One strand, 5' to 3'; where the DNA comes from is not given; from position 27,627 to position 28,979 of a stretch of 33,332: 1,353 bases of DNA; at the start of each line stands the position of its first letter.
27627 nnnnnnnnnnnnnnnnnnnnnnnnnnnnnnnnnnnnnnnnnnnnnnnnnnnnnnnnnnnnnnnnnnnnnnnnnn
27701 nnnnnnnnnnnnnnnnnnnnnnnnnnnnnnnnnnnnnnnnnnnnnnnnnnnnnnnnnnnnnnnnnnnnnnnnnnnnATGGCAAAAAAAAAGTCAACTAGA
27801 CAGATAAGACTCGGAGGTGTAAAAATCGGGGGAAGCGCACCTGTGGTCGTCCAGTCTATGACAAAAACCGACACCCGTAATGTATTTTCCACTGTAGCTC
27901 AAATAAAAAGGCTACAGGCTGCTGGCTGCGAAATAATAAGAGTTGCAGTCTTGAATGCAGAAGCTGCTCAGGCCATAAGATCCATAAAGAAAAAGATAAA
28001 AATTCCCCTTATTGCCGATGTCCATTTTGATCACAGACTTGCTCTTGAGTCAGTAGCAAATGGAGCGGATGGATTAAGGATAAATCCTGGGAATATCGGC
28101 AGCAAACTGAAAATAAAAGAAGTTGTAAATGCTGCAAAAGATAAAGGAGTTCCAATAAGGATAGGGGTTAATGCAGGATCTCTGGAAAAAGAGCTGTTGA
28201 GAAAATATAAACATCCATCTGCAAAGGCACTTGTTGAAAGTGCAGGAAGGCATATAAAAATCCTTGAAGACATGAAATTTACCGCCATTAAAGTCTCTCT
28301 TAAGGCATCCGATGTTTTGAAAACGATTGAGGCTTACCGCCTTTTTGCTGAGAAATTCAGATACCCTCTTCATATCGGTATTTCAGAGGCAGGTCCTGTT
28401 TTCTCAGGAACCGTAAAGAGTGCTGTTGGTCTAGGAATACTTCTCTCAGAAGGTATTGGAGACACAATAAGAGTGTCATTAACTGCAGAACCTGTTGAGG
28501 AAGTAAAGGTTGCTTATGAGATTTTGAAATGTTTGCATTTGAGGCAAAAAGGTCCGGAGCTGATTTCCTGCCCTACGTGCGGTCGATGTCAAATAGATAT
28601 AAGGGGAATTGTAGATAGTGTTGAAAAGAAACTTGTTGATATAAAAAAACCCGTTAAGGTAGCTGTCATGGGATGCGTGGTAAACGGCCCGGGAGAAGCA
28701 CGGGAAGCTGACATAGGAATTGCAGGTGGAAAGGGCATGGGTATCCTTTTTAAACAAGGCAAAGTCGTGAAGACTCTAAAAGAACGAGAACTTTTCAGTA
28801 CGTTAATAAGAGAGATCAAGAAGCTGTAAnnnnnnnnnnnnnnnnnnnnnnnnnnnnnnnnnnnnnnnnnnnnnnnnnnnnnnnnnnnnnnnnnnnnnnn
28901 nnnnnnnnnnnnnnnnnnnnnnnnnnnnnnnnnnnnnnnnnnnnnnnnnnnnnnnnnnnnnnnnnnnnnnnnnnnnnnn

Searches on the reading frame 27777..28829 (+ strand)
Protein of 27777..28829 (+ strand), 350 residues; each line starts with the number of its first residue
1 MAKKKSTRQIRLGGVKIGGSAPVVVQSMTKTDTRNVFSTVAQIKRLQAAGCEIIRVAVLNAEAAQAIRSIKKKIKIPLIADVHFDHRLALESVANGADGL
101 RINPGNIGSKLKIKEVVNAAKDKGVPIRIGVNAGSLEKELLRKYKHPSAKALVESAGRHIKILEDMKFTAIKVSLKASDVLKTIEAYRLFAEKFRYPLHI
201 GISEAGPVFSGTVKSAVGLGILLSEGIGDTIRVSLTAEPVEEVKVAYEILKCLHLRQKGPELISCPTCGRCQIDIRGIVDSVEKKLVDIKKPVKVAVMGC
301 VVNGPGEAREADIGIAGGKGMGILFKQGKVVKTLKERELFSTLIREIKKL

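Call 8: search_protein_families(library=pfam, proteins=[window:27777-28829:+], max_evalue=0.001)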
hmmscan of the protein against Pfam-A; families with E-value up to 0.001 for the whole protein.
window:27777-28829:+ (350 aa): 1 family
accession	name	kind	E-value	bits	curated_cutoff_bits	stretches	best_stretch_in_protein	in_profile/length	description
PF04551.19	GcpE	-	1.4e-152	508.1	32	1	7-349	1-343/343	GcpE protein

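Call 43: list_cluster_members(proteins=[window:27777-28829:+, window:32275-33123:+, window:19890-22373:+, window:29236-31428:-, window:28899-29231:-, window:24510-25697:-])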
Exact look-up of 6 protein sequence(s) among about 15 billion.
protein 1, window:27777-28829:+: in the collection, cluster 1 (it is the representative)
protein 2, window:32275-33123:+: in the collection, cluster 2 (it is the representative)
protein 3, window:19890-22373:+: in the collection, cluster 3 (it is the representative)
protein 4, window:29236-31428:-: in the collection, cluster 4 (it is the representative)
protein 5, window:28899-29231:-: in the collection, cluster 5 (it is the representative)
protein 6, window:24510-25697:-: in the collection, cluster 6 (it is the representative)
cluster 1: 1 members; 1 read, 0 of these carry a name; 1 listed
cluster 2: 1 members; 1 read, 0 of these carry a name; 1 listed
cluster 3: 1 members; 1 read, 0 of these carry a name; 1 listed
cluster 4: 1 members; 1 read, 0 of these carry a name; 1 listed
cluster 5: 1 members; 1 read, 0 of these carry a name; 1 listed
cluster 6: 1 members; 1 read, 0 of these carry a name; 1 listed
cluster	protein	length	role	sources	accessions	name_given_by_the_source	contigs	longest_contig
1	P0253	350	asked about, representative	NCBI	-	-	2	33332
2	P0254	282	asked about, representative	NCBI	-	-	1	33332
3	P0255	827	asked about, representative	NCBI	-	-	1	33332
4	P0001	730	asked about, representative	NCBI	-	-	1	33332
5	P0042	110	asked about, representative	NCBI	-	-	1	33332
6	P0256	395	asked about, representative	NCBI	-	-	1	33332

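Call 47: find_homologous_proteins(query=window:27777-28829:+, max_evalue=1e-50)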
Query window:27777-28829:+ (350 aa): 8000 proteins with E <= 1e-50 among 8000 candidates; the best 120 are listed.
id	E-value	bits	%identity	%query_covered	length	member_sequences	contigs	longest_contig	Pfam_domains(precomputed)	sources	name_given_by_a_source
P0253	1.8e-217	739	100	100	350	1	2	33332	PF04551.20,PF26540.1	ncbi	-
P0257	7.5e-196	668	87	100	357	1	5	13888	PF04551.20,PF26540.1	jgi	jgi:(E)-4-hydroxy-3-methylbut-2-enyl-diphosphate synthase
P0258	1.2e-194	664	87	100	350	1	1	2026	PF04551.20,PF26540.1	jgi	jgi:(E)-4-hydroxy-3-methylbut-2-enyl-diphosphate synthase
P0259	9.4e-194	661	87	100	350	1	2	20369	PF04551.20,PF26540.1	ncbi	-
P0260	2.0e-193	660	87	100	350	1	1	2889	PF04551.20,PF26540.1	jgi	jgi:(E)-4-hydroxy-3-methylbut-2-enyl-diphosphate synthase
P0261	4.3e-191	652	85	100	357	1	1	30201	PF04551.20,PF26540.1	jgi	jgi:(E)-4-hydroxy-3-methylbut-2-enyl-diphosphate synthase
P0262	4.5e-190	649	86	100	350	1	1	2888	PF04551.20,PF26540.1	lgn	-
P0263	4.8e-190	649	85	99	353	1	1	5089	PF04551.20,PF26540.1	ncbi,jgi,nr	ncbi:MAG: flavodoxin-dependent (E)-4-hydroxy-3-methylbut-2-enyl-diphosphate synthase [Nitrospirota b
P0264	1.9e-189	647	85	100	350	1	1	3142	PF04551.20,PF26540.1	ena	-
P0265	2.1e-189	647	86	100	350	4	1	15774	PF04551.20,PF26540.1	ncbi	-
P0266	2.8e-189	646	86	99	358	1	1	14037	PF04551.20,PF26540.1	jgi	jgi:(E)-4-hydroxy-3-methylbut-2-enyl-diphosphate synthase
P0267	2.8e-189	646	86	99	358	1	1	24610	PF04551.20,PF26540.1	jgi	jgi:(E)-4-hydroxy-3-methylbut-2-enyl-diphosphate synthase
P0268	7.1e-189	645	84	100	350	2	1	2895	PF04551.20,PF26540.1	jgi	-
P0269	7.7e-189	645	85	100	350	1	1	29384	PF04551.20,PF26540.1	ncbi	-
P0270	1.4e-188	644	84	100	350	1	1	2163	PF04551.20,PF26540.1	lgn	-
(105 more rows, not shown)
